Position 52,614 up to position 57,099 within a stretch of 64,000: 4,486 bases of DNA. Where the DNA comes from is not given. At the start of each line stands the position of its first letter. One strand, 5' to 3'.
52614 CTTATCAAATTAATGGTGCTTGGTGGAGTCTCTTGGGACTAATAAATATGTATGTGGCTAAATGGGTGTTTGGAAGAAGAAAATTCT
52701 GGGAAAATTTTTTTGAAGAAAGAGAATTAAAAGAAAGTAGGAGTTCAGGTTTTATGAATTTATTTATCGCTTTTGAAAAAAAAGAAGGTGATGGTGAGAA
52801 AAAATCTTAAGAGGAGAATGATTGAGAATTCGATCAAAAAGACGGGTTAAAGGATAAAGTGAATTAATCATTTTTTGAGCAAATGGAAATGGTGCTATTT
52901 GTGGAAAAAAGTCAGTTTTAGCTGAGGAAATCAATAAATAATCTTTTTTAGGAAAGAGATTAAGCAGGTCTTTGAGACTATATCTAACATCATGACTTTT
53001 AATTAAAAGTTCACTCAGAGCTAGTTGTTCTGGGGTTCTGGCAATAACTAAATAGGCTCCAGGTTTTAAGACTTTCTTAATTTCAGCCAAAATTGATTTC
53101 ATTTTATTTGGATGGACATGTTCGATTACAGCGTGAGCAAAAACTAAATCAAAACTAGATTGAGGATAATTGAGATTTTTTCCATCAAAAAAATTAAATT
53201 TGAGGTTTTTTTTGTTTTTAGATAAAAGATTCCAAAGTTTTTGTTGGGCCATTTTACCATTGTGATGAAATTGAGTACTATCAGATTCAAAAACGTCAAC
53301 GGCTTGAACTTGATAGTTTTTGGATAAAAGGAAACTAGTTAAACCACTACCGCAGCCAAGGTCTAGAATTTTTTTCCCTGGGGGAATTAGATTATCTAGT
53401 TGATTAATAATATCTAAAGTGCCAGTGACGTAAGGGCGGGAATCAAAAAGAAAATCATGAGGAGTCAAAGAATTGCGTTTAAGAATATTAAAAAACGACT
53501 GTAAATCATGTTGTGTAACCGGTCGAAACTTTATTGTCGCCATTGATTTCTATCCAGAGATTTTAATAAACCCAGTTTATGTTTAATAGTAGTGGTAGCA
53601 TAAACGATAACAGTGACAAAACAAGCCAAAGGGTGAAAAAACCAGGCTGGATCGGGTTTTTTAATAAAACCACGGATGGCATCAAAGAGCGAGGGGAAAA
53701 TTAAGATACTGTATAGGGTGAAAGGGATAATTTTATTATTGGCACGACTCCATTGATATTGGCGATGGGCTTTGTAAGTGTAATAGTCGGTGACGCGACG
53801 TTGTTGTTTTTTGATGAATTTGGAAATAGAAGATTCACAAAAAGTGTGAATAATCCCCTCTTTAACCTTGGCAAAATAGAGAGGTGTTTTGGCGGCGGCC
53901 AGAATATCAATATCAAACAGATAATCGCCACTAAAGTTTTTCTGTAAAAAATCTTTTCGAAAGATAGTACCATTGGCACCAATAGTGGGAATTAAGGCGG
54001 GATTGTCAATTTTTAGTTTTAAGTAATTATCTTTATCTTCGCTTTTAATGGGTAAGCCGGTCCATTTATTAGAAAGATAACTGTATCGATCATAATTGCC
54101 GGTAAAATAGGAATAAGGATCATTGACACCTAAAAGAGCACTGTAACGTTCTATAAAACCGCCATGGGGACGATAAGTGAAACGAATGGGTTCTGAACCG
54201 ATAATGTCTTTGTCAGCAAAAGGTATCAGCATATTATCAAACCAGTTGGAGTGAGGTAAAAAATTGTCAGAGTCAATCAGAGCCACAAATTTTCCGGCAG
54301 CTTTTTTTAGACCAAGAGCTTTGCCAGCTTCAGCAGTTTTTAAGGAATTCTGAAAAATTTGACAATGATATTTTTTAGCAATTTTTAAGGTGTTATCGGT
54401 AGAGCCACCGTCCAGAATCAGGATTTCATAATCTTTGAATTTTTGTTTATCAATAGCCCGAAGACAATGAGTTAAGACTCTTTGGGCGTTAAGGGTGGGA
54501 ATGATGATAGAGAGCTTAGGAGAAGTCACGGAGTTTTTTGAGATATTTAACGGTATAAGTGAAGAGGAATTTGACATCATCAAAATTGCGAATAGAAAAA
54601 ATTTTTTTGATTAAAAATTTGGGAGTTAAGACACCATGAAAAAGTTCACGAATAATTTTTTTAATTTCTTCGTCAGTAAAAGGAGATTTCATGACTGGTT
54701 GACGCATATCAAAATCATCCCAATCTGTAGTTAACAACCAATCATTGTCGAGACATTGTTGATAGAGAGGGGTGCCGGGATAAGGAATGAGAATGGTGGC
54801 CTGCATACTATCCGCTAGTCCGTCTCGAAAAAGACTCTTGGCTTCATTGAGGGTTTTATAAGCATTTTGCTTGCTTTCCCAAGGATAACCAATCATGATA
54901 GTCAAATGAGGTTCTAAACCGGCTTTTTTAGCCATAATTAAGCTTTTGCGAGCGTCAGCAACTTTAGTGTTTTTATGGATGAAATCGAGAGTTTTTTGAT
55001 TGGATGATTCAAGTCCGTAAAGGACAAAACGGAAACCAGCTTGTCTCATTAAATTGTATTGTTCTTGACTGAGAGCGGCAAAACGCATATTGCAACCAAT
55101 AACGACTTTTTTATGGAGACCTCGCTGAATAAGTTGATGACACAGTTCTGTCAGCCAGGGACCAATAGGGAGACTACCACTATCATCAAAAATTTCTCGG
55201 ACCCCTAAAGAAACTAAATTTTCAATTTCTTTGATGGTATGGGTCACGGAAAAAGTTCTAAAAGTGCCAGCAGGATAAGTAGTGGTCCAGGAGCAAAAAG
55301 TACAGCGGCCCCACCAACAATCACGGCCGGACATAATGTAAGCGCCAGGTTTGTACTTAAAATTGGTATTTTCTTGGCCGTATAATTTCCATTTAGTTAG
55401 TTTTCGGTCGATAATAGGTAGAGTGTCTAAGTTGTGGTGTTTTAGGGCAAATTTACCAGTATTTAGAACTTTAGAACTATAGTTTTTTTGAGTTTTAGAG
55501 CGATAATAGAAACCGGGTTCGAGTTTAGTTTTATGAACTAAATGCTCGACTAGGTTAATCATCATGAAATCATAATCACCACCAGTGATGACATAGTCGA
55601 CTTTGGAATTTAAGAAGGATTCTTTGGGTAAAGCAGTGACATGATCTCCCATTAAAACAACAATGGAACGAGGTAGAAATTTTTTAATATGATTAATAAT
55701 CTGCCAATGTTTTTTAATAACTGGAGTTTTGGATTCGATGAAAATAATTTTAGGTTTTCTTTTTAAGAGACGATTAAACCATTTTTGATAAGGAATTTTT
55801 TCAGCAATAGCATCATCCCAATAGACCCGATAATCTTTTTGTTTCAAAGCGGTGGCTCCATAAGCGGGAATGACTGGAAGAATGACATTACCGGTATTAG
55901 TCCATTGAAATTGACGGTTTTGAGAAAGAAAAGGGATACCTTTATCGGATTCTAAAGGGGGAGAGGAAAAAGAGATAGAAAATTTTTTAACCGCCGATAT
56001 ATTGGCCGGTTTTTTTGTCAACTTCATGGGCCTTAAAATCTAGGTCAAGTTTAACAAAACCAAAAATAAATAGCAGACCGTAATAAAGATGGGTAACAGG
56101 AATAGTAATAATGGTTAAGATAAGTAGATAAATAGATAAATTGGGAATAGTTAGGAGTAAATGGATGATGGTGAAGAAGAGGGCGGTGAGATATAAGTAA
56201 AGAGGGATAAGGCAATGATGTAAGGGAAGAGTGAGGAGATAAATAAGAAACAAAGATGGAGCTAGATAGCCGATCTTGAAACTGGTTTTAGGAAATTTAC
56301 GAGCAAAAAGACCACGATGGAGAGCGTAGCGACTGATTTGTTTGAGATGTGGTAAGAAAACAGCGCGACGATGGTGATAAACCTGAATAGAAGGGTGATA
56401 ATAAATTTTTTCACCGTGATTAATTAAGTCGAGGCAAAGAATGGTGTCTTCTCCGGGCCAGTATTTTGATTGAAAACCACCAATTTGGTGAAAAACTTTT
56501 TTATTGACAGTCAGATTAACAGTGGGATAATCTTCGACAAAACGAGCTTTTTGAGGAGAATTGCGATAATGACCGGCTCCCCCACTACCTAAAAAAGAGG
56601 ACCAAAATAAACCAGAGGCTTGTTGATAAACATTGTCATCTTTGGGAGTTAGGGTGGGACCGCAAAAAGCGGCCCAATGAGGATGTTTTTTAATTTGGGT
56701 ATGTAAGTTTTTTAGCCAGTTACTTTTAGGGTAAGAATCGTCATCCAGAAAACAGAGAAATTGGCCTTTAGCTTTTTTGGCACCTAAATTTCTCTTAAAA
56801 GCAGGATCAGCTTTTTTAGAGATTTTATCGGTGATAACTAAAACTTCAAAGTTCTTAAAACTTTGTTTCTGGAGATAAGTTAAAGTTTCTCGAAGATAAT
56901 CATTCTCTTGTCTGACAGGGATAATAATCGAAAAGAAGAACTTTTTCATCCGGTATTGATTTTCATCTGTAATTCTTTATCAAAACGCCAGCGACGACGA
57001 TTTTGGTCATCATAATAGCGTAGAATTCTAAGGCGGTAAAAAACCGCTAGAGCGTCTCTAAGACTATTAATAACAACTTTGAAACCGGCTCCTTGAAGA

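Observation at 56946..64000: Three tandem, mutually overlapping GT-C (PMT/ArnT-like) paralogs preceded by two DPM1/GtrB-type GT2s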

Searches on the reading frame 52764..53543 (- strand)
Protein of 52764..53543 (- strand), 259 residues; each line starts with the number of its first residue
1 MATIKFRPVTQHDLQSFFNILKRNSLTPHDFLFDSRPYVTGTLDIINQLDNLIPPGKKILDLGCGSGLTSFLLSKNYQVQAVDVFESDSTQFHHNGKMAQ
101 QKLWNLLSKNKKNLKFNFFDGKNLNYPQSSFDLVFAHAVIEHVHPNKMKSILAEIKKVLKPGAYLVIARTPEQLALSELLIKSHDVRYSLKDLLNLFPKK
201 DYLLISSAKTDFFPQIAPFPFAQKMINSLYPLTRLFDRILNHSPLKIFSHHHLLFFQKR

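Call 6: search_protein_families(library=pfam, proteins=[window:52764-53543:-], max_evalue=0.01)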
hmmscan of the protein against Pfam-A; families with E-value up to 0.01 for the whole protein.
window:52764-53543:- (259 aa): 18 families
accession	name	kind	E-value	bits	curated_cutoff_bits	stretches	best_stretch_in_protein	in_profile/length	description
PF08241.18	Methyltransf_11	-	1.8e-15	57.8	21.2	1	60-167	1-95/95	Methyltransferase domain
PF13649.12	Methyltransf_25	-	5.5e-14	53.1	27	1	59-162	1-96/97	Methyltransferase domain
PF13489.12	Methyltransf_23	-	8.7e-13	48.8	27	1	46-170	13-119/164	Methyltransferase domain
PF13847.12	Methyltransf_31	-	2.5e-12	47.1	27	1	55-175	3-114/145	Methyltransferase domain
PF08242.18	Methyltransf_12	-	1.1e-11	45.8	30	1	60-165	1-98/98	Methyltransferase domain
PF03848.20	TehB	-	3.4e-09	36.9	20.4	1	47-167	23-132/193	Tellurite resistance protein TehB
PF02353.26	CMAS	-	1.7e-06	28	27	1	53-167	60-164/273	Mycolic acid cyclopropane synthetase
PF01209.24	Ubie_methyltran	-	6.7e-06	26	20.1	1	55-170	47-154/233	ubiE/COQ5 methyltransferase family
PF07021.18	MetW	-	4.3e-05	23.7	21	1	48-88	6-46/193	Methionine biosynthesis protein MetW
PF03141.22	Methyltransf_29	-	5e-05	22.5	23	1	46-173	102-223/506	Putative S-adenosyl-L-methionine-dependent methyltransferase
PF01739.24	CheR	-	0.00011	22.2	27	1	103-169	109-175/195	CheR methyltransferase, SAM binding domain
PF05175.20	MTS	-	0.00014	22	23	1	45-93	23-69/170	Methyltransferase small domain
PF20922.3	Anamorsin_N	-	0.00045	20.4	27.1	1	123-169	44-89/163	Anamorsin, N-terminal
PF03059.22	NAS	-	0.00056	19.8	27.1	1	58-168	123-229/276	Nicotianamine synthase protein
PF01135.25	PCMT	-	0.0012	19.1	20.3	1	48-148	68-159/210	Protein-L-isoaspartate(D-aspartate) O-methyltransferase (PCMT)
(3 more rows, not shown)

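Call 7: search_protein_families(library=ncbifam, proteins=[window:52764-53543:-], max_evalue=0.01)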
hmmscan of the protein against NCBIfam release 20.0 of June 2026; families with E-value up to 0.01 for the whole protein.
window:52764-53543:- (259 aa): 53 families (the best 25 are shown)
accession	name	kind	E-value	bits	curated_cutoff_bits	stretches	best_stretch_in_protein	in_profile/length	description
NF045667.1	MTase_DVU1556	equivalog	1.1e-12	47.9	155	1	53-168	20-120/213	DVU_1556 family methyltransferase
TIGR02072.1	BioC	equivalog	5.5e-12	46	184.95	1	56-180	35-144/244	malonyl-ACP O-methyltransferase BioC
NF041536.1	ArsM_DUF2284_UU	exception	1.2e-11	43.6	575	1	53-169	74-182/459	arsenite methyltransferase/DUF2284 domain selenoprotein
TIGR01983.1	UbiG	equivalog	6e-11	42.1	102.95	1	53-168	47-152/228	bifunctional 2-polyprenyl-6-hydroxyphenol methylase/3-demethylubiquinol 3-O-methyltransferase UbiG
NF041537.1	ArsM_AhpD_UU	exception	7.7e-11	41.4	510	1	53-169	74-182/345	arsenite methyltransferase/AhpD domain selenoprotein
TIGR04345.1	ovoA_Cterm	equivalog_domain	1.2e-10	41.4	170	1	56-170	42-172/242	putative 4-mercaptohistidine N1-methyltransferase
NF047649.1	MTase_UXPK_star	exception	1.3e-10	40.8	460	1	53-169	75-183/283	methyltransferase/UXPK-star double selenoprotein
NF043040.1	corrin_prot_MT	hypoth_equivalog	1.9e-10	40.6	180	1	52-168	37-148/216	corrinoid protein-associated methyltransferase CpaM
TIGR00477.1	tehB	equivalog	5.2e-10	39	219.5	1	39-168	58-175/238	tellurite resistance methyltransferase TehB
NF008405.0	PRK11207.1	equivalog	1.6e-09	37.5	218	1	51-167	27-132/198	tellurite resistance methyltransferase TehB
NF045649.1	2X_seleno_MduS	exception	1.8e-09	37.1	380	1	57-166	43-146/338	methyltransferase domain-containing selenoprotein MduS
NF008992.0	PRK12335.1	equivalog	5.3e-09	35.6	303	1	44-167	113-223/289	SAM-dependent methyltransferase TehB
NF040539.1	AST_met_ArsM_2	exception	1.3e-08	35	240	1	57-166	58-162/262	putative arsinothricin biosynthesis methyltransferase ArsM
TIGR02021.1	BchM-ChlM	equivalog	2.3e-08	33.7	158.9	1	48-170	47-158/218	magnesium protoporphyrin IX methyltransferase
NF045882.1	PLipidMtase_Leg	equivalog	7.3e-08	32.4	390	1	42-167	29-143/207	phospholipid N-methyltransferase PmtA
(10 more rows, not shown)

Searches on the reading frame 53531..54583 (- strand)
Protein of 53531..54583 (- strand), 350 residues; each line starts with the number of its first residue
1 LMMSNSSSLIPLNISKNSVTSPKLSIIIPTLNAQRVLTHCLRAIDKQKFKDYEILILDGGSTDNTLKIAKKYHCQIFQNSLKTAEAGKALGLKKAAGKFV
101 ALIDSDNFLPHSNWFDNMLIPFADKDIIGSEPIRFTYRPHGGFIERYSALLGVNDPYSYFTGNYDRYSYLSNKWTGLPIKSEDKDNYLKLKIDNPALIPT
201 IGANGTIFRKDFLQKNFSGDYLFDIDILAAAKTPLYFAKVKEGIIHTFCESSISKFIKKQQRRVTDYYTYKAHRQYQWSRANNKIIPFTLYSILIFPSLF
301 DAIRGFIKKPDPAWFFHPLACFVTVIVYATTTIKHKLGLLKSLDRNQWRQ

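Call 6: search_protein_families(library=pfam, proteins=[window:53531-54583:-], max_evalue=0.01)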
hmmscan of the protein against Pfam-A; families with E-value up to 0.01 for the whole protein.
window:53531-54583:- (350 aa): 4 families
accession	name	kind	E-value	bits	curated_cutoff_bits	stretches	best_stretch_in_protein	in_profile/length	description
PF00535.33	Glycos_transf_2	-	5.8e-19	69.1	23.3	1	25-146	1-127/168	Glycosyl transferase family 2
PF13641.12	Glyco_tranf_2_3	-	4.7e-06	27.2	27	1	22-126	1-117/230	Glycosyltransferase like family 2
PF10111.15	Glyco_tranf_2_2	-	0.00023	21.2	27.3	1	25-112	1-97/276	Glycosyltransferase like family 2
PF13704.12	Glyco_tranf_2_4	-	0.0055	17.6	27.5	0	32-109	2-84/98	Glycosyl transferase family 2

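Call 7: search_protein_families(library=ncbifam, proteins=[window:53531-54583:-], max_evalue=0.01)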
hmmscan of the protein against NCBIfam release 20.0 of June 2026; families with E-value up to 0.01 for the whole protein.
window:53531-54583:- (350 aa): 24 families
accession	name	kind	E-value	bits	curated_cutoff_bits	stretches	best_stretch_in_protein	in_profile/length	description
NF007482.0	PRK10073.1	equivalog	8.4e-17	61.2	423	1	20-110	4-99/334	glycosyltransferase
TIGR04283.1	glyco_like_mftF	equivalog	9.1e-14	51.6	182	1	24-116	1-91/221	TIGR04283 family arsenosugar biosynthesis glycosyltransferase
NF047683.1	TeichurnBiosyTuaG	equivalog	3.5e-13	49.8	400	1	20-108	4-98/252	teichuronic acid biosynthesis protein TuaG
TIGR03965.1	mycofact_glyco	equivalog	1.5e-12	47.2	280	1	21-148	73-205/467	mycofactocin biosynthesis glycosyltransferase MftF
NF050050.1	ProtGlycPglI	equivalog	8e-12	45.1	500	1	22-109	2-96/306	GalNAc(5)-diNAcBac-PP-undecaprenol beta-1,3-glucosyltransferase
TIGR03111.1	glyc2_xrt_Gpos1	hypoth_equivalog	4.3e-10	38.9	363.95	1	16-126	43-160/439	TIGR03111 family XrtG-associated glycosyltransferase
NF041875.1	EPS_EpsD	equivalog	6.7e-10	38.9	370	1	24-107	1-90/325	exopolysaccharide biosynthesis glycosyltransferase EpsD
TIGR03937.1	PgaC_IcaA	equivalog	1.5e-09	37.3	422.3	1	15-112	38-141/407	poly-beta-1,6-N-acetyl-D-glucosamine synthase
NF053739.1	GlytfEpsEBac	equivalog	3.7e-09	36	450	1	22-107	1-93/265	glycosyltransferase EpsE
NF038302.1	EPS_HpsE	equivalog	4.7e-09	35.6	300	1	23-117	2-106/307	hormogonium polysaccharide biosynthesis glycosyltransferase HpsE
TIGR04182.1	glyco_TIGR04182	equivalog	2.5e-08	33.7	325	1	24-124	2-99/293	S-layer glycoprotein N-glycosyltransferase AglJ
NF010496.0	PRK13915.1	equivalog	1.2e-07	31.2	262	1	20-125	29-145/307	glucosyl-3-phosphoglycerate synthase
NF045692.1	OglycostaseCruG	equivalog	5.5e-07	28.8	600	1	22-73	41-92/386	2'-O-glycosyltransferase CruG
NF038299.1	EPS_HpsN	equivalog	2.6e-06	26.6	425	1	22-111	1-96/317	hormogonium polysaccharide biosynthesis glycosyltransferase HpsN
NF047588.1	GlcsyltransPgfSStrep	equivalog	2.9e-05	23.5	500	1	23-110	2-99/308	glycosyltransferase PgfS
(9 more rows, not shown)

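Call 36: search_solved_structures(query=window:53531-54583:-, max_evalue=0.01)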
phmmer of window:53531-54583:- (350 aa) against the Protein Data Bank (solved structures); distinct sequences matched with E-value up to 0.01: 20.
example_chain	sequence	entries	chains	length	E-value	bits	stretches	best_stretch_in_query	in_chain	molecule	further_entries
2z87_A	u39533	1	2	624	1.2e-15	60.7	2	21-110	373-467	Chondroitin synthase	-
2z86_A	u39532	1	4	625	1.2e-15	60.7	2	21-110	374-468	Chondroitin synthase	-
5hea_A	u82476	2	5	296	8.3e-12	48.1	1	24-111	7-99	Putative glycosyltransferase (GalT1)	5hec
5tze_C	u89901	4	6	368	4.4e-11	45.7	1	23-112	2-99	Glycosyl transferase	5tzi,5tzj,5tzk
5tz8_A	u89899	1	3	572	8.4e-11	44.8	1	23-112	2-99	Glycosyl transferase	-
3bcv_A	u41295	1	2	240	5.5e-10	42.1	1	22-112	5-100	Putative glycosyltransferase protein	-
6p61_A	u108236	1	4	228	5.9e-10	42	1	21-110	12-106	Glycosyltransferase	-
8vh7_A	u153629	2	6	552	5.6e-05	25.7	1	17-128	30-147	Heparosan synthase B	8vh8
8viw_A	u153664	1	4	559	5.7e-05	25.6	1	17-128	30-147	Heparosan synthase B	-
9omh_A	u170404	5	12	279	9.3e-05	24.9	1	24-74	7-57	Glycosyltransferase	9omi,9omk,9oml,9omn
9omm_A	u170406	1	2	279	9.3e-05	24.9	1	24-74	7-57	Glycosyltransferase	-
9omj_A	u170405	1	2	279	9.4e-05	24.9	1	24-74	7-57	Glycosyltransferase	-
22ao_A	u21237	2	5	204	0.00023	23.7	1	21-110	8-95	GmaR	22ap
3l7j_A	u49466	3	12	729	0.00023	23.6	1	23-70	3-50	Teichoic acid biosynthesis protein F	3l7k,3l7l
3l7i_A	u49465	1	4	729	0.00024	23.6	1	23-70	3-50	Teichoic acid biosynthesis protein F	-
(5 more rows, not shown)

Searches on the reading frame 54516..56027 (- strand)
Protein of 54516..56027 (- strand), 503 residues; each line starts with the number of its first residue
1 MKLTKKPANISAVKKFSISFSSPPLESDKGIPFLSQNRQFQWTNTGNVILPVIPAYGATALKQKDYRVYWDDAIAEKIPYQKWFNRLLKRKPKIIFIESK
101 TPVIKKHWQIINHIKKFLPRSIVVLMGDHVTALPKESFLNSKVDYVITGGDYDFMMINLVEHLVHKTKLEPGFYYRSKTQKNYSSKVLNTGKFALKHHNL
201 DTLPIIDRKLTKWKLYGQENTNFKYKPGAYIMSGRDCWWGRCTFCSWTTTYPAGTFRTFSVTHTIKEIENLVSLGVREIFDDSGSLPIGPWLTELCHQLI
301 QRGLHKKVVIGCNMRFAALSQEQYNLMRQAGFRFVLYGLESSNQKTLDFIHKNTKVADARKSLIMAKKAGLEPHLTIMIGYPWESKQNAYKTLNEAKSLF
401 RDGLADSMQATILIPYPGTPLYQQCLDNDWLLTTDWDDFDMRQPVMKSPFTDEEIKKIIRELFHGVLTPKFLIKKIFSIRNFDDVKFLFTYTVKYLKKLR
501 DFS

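Call 6: search_protein_families(library=pfam, proteins=[window:54516-56027:-], max_evalue=0.01)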
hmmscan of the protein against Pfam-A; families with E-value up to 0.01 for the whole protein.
window:54516-56027:- (503 aa): 2 families
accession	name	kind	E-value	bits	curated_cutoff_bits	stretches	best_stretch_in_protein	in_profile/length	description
PF04055.27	Radical_SAM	-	7.9e-12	46.1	29.5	1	236-394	6-164/166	Radical SAM superfamily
PF02310.24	B12-binding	-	0.00057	20.1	32.1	0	58-149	21-111/121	B12 binding domain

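Call 7: search_protein_families(library=ncbifam, proteins=[window:54516-56027:-], max_evalue=0.01)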
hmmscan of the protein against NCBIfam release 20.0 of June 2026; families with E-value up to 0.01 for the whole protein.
window:54516-56027:- (503 aa): 20 families
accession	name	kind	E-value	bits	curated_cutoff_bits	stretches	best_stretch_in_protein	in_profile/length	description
TIGR03471.1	HpnJ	equivalog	2.5e-37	128.9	577.6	1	94-500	71-468/472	hopanoid biosynthesis associated radical SAM protein HpnJ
TIGR02026.1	BchE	equivalog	4.1e-27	95.2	481.35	1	55-479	26-440/497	magnesium-protoporphyrin IX monomethyl ester anaerobic oxidative cyclase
TIGR04479.1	bcpD_PhpK_rSAM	subfamily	1.4e-20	73.1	600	1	87-394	105-404/504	PhpK family radical SAM P-methyltransferase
TIGR04367.1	HpnR_B12_rSAM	equivalog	2.9e-14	52.5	650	1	224-462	182-405/490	hopanoid C-3 methylase HpnR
TIGR03975.1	rSAM_ocin_1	subfamily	3.5e-14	52.2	281.85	1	85-392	122-422/606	RiPP maturation radical SAM C-methyltransferase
TIGR04013.1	B12_SAM_MJ_1487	hypoth_equivalog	4.5e-14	52.1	251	1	78-424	29-356/382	TIGR04013 family B12-binding domain/radical SAM domain-containing protein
NF050148.1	rSAM_ApyD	equivalog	7.8e-14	51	750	1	85-425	68-393/645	RiPP biosynthesis radical SAM protein ApyD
TIGR04072.2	rSAM_ladder_B12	equivalog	9.5e-14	50.9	360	1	100-431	79-378/443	lipid biosynthesis B12-binding/radical SAM protein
TIGR04014.1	B12_SAM_MJ_0865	equivalog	2.2e-13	49.8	360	1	110-426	57-359/434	methyl-coenzyme M reductase glutamine C-methyltransferase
TIGR04295.1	B12_rSAM_oligo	hypoth_equivalog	2e-12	46.5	400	1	91-425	74-384/422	TIGR04295 family B12-binding domain-containing radical SAM protein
NF040542.1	rSAM_RCCLKC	equivalog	2.5e-12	46.7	450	1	93-423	50-375/423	arsinothricin biosynthesis radical SAM protein ArsL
NF033070.1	rSAM_AprD4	equivalog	2.8e-12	46.3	500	1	244-448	208-412/456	AprD4 family radical SAM diol-dehydratase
NF040546.1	rSAM_CUAEP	equivalog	3.9e-11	42.3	500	1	109-438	66-381/468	CUAEP/CCAEP-tail radical SAM (seleno)protein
TIGR04385.1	B12_rSAM_cofa1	equivalog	9.9e-09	34.9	450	1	104-398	83-359/438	B12 lower ligand biosynthesis radical SAM protein BzaD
NF033712.0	B12_rSAM_KedN5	subfamily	3.1e-07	29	700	1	109-300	80-265/624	KedN5 family methylcobalamin-dependent radical SAM C-methyltransferase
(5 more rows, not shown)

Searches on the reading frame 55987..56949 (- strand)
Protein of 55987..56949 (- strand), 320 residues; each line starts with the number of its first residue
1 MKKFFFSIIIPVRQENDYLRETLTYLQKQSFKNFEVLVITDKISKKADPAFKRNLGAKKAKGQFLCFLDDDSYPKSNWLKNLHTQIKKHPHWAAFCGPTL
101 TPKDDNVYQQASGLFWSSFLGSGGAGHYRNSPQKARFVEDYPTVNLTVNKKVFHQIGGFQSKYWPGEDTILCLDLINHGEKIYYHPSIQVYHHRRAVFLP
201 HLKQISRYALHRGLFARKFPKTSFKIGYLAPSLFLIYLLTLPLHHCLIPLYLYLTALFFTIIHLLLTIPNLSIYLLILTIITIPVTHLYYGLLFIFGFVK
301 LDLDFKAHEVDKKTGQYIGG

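Call 6: search_protein_families(library=pfam, proteins=[window:55987-56949:-], max_evalue=0.01)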
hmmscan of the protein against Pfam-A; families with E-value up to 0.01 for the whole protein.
window:55987-56949:- (320 aa): 4 families
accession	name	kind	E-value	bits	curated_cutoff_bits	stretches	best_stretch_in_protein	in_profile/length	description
PF00535.33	Glycos_transf_2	-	1.6e-15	57.9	23.3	2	53-118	70-132/168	Glycosyl transferase family 2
PF13632.12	Glyco_trans_2_3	-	2.3e-10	41.1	27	1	67-261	4-187/198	Glycosyl transferase family group 2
PF13641.12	Glyco_tranf_2_3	-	6.4e-09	36.6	27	1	146-204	164-223/230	Glycosyltransferase like family 2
PF10111.15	Glyco_tranf_2_2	-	4e-08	33.5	27.3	1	49-163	69-185/276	Glycosyltransferase like family 2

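Call 7: search_protein_families(library=ncbifam, proteins=[window:55987-56949:-], max_evalue=0.01)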
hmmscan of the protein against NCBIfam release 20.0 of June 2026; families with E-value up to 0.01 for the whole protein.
window:55987-56949:- (320 aa): 11 families
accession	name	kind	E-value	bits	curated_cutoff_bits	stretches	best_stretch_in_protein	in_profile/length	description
TIGR03965.1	mycofact_glyco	equivalog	4.3e-23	81.9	280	1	47-221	140-309/467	mycofactocin biosynthesis glycosyltransferase MftF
NF041875.1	EPS_EpsD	equivalog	4.7e-16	59.1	370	1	46-221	64-236/325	exopolysaccharide biosynthesis glycosyltransferase EpsD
TIGR04283.1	glyco_like_mftF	equivalog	1.4e-14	54.3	182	2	50-95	61-107/221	TIGR04283 family arsenosugar biosynthesis glycosyltransferase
NF038302.1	EPS_HpsE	equivalog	8e-13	48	300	1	43-97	68-122/307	hormogonium polysaccharide biosynthesis glycosyltransferase HpsE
NF038299.1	EPS_HpsN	equivalog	3.9e-08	32.6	425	1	6-42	3-39/317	hormogonium polysaccharide biosynthesis glycosyltransferase HpsN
NF050050.1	ProtGlycPglI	equivalog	1e-07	31.7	500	1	46-195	68-204/306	GalNAc(5)-diNAcBac-PP-undecaprenol beta-1,3-glucosyltransferase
NF047683.1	TeichurnBiosyTuaG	equivalog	1e-06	28.6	400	0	48-103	73-128/252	teichuronic acid biosynthesis protein TuaG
NF041394.1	GtaseAglG_Halo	equivalog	1.7e-06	27.5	440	1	52-192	73-215/304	glucosyl-dolichyl phosphate glucuronosyltransferase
TIGR03937.1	PgaC_IcaA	equivalog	0.00014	21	422.3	1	6-44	47-85/407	poly-beta-1,6-N-acetyl-D-glucosamine synthase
NF007482.0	PRK10073.1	equivalog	0.00047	19.3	423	0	6-42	8-44/334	glycosyltransferase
TIGR01556.1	rhamnosyltran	subfamily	0.00057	19.2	200.55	1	54-193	63-201/281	rhamnosyltransferase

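Call 37: search_solved_structures(query=window:55987-56949:-, max_evalue=0.01)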
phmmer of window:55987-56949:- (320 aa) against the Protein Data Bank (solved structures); distinct sequences matched with E-value up to 0.01: 4.
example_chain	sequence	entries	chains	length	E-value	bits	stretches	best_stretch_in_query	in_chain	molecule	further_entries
5hea_A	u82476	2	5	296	2.6e-06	30.2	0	6-42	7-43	Putative glycosyltransferase (GalT1)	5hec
5tze_C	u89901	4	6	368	2e-05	27.3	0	31-89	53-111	Glycosyl transferase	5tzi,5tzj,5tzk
5tz8_A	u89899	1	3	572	5.9e-05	25.7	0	31-89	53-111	Glycosyl transferase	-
6p61_A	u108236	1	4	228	0.0033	20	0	35-95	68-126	Glycosyltransferase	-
